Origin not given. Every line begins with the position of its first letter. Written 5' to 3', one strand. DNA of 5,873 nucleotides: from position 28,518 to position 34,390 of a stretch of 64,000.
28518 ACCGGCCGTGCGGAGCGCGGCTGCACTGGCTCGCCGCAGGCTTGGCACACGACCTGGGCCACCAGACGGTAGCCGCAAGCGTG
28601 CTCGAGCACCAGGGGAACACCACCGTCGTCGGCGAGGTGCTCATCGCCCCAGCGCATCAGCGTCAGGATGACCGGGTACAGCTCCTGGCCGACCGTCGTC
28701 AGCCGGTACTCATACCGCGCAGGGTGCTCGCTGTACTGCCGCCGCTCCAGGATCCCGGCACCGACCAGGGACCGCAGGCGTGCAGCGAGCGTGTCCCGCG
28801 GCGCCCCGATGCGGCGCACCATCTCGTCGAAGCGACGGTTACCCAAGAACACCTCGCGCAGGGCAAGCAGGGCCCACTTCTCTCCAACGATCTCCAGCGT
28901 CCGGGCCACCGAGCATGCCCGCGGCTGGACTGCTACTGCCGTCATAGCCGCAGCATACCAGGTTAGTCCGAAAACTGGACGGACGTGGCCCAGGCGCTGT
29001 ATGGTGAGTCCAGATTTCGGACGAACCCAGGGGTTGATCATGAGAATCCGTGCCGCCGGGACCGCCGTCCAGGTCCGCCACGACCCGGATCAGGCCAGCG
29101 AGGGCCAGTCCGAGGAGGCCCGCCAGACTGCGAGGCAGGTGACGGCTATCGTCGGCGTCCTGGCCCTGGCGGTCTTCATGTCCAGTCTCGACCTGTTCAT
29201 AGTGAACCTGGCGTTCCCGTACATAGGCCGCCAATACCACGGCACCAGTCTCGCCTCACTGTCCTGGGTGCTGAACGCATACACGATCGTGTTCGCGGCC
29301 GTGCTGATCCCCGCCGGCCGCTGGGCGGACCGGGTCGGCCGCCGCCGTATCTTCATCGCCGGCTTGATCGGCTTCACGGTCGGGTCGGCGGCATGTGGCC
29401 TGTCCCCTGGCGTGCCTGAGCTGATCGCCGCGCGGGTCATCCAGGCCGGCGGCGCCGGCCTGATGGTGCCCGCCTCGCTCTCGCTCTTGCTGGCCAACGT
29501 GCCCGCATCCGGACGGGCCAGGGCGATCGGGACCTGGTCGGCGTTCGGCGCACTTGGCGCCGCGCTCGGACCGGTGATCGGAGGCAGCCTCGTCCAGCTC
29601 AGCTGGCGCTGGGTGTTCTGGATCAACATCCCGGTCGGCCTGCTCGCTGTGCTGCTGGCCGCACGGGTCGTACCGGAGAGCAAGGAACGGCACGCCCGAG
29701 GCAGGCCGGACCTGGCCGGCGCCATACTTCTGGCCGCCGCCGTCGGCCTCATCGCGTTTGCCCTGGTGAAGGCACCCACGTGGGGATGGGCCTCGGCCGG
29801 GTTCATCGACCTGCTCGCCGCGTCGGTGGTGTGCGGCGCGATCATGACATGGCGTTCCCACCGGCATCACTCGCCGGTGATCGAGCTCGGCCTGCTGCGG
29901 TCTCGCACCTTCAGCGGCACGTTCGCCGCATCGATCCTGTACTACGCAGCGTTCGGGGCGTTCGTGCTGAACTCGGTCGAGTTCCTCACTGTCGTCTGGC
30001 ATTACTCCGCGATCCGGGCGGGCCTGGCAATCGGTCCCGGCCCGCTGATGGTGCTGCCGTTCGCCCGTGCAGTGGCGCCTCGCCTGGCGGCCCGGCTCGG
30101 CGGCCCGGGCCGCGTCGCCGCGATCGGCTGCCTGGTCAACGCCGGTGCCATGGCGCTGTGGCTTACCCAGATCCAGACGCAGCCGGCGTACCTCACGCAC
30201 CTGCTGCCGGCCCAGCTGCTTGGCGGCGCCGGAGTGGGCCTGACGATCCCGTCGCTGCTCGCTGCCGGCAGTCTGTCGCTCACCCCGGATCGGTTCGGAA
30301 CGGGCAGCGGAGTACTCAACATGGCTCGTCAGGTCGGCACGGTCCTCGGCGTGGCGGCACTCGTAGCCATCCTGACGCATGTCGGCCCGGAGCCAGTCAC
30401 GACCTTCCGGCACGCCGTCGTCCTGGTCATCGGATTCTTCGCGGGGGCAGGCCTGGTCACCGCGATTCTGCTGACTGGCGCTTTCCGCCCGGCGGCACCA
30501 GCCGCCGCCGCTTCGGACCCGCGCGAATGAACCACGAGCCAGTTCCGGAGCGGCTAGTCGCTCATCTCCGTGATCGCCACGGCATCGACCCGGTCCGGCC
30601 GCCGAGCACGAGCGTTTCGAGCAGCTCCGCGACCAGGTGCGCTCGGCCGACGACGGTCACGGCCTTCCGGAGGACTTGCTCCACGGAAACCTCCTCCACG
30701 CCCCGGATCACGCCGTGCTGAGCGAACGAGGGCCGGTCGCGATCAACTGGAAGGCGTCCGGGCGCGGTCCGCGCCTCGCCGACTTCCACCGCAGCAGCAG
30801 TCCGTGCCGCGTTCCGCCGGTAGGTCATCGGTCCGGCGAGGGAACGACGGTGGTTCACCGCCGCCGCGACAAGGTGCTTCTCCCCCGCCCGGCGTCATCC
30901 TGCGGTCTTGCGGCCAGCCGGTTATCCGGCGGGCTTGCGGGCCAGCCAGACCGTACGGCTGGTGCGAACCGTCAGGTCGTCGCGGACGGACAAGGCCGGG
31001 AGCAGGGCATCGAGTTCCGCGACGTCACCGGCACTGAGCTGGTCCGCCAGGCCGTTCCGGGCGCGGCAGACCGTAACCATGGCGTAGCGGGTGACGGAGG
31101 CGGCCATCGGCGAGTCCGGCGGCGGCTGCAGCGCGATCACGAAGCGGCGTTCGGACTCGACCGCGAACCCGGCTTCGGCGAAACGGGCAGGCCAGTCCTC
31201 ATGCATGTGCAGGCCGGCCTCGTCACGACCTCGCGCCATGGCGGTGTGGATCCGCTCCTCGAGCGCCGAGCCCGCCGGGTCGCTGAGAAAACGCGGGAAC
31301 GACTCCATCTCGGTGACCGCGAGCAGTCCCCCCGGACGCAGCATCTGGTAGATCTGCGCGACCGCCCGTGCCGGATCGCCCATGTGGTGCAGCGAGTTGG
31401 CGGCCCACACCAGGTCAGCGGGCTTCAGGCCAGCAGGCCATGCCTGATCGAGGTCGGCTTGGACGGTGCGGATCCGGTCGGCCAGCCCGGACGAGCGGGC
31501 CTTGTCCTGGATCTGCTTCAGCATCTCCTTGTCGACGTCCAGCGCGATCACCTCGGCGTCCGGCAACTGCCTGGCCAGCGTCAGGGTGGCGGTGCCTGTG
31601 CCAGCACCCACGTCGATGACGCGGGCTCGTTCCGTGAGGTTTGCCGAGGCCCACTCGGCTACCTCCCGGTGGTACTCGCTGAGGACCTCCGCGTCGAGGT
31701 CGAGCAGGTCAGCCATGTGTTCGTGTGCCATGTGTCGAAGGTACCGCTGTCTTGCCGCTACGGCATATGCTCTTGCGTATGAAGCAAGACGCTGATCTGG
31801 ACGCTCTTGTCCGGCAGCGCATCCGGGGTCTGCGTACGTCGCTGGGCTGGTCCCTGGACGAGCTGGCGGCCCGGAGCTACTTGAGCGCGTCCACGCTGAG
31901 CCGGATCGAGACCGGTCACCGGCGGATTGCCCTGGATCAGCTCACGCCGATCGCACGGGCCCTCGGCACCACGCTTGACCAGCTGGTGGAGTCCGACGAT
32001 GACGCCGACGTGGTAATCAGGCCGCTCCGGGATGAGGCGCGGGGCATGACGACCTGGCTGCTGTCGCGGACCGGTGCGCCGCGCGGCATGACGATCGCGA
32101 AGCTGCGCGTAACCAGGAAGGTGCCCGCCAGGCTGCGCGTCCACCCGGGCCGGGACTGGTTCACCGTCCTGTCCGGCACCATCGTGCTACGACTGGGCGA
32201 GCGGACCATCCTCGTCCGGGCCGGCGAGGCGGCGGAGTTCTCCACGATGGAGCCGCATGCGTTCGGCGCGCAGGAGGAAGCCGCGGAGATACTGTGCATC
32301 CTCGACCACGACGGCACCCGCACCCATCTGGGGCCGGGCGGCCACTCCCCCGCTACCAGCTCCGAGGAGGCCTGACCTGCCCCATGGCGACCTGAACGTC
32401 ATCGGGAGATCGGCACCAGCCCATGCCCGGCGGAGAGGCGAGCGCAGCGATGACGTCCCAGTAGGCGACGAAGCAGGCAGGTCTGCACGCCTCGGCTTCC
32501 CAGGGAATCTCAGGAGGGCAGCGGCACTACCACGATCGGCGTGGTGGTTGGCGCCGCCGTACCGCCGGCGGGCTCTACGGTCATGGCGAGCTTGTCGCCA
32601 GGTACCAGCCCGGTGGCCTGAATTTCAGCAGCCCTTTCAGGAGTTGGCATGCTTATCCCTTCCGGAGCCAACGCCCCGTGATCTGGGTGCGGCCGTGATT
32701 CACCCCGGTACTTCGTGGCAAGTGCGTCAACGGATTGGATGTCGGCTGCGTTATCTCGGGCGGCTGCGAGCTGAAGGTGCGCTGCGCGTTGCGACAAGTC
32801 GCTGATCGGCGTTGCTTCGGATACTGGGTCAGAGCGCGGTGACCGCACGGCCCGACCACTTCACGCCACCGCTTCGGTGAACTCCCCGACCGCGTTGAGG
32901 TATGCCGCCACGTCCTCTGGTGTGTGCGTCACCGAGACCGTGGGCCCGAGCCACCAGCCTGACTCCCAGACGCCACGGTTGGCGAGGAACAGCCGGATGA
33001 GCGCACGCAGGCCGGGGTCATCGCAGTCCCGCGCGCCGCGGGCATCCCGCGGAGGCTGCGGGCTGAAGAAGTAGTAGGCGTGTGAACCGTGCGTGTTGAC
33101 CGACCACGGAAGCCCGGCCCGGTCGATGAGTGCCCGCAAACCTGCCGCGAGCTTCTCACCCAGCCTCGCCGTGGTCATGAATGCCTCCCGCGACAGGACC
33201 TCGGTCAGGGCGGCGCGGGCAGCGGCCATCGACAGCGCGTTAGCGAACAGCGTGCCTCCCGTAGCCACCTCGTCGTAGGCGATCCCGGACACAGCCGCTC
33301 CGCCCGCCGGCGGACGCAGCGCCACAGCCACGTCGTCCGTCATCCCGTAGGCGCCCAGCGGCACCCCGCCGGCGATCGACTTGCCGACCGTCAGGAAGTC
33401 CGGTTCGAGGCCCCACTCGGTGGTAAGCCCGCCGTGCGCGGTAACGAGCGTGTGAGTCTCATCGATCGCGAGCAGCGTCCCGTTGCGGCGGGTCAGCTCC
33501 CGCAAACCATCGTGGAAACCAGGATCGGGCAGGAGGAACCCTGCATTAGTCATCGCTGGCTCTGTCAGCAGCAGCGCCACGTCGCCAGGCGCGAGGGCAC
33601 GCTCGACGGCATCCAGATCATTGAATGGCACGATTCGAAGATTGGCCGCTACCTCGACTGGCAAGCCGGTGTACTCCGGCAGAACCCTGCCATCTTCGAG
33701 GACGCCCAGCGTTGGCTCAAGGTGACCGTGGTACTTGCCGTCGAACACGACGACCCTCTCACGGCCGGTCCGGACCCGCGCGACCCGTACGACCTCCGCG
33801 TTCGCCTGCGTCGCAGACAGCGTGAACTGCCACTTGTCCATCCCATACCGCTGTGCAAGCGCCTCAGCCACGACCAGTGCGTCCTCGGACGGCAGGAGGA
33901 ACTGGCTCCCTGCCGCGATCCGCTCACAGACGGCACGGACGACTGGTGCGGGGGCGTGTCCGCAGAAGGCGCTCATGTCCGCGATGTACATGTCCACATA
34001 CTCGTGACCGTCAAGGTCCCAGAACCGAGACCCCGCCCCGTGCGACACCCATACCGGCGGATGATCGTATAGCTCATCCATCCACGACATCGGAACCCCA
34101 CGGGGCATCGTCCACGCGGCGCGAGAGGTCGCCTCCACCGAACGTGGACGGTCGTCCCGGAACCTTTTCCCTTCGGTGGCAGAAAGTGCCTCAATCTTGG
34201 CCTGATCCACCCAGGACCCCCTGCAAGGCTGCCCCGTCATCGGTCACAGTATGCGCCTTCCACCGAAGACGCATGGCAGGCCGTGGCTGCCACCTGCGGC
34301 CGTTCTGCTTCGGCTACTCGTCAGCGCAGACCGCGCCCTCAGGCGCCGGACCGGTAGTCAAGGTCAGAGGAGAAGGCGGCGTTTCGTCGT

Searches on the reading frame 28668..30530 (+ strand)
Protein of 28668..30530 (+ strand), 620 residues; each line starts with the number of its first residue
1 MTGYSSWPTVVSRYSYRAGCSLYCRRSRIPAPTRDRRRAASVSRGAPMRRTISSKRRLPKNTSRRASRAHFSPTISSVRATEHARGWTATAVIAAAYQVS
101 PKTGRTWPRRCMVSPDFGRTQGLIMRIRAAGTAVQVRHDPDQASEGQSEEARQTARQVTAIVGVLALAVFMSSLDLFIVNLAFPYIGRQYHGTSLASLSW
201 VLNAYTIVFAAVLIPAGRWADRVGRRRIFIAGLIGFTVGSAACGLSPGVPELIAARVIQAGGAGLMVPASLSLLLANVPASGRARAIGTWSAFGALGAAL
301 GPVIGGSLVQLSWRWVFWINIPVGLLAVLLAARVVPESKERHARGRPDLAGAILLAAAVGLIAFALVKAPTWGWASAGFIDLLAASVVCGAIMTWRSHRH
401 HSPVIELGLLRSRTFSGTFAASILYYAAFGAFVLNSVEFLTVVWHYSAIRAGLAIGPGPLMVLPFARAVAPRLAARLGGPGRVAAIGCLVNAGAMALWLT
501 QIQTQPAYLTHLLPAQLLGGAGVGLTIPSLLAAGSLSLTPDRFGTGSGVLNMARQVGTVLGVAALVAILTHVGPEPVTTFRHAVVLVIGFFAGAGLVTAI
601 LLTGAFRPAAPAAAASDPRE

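Call 82: search_protein_families(library=pfam, proteins=[window:28668-30530:+], max_evalue=0.00001)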
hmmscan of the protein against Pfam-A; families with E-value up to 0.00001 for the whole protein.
window:28668-30530:+ (620 aa): 2 families
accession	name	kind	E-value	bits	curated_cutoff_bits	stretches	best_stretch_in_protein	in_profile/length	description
PF07690.21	MFS_1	-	7.9e-50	170.1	33.4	1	165-561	1-346/347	Major Facilitator Superfamily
PF00083.30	Sugar_tr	-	8.1e-07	28.7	22.3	1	194-339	44-195/452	Sugar (and other) transporter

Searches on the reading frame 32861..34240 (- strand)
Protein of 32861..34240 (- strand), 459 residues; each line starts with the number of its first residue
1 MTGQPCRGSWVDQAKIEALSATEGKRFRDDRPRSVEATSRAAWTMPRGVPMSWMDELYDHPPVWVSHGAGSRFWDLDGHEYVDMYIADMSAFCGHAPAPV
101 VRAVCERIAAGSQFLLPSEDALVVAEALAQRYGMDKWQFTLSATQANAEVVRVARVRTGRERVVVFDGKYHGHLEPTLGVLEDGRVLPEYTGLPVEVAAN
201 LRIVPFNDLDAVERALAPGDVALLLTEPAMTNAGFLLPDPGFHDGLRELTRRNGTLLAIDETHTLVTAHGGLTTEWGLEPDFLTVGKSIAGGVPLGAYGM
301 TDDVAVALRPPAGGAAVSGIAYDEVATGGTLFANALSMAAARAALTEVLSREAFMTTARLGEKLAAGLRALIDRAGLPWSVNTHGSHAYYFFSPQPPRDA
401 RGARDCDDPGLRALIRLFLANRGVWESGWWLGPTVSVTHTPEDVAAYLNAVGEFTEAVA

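Call 82: search_protein_families(library=pfam, proteins=[window:32861-34240:-], max_evalue=0.00001)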
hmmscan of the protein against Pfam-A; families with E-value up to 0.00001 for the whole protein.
window:32861-34240:- (459 aa): 1 family
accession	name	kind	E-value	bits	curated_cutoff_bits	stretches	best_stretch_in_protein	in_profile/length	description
PF00202.27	Aminotran_3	-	7.8e-41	140.5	30.5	1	58-374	6-332/403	Aminotransferase class-III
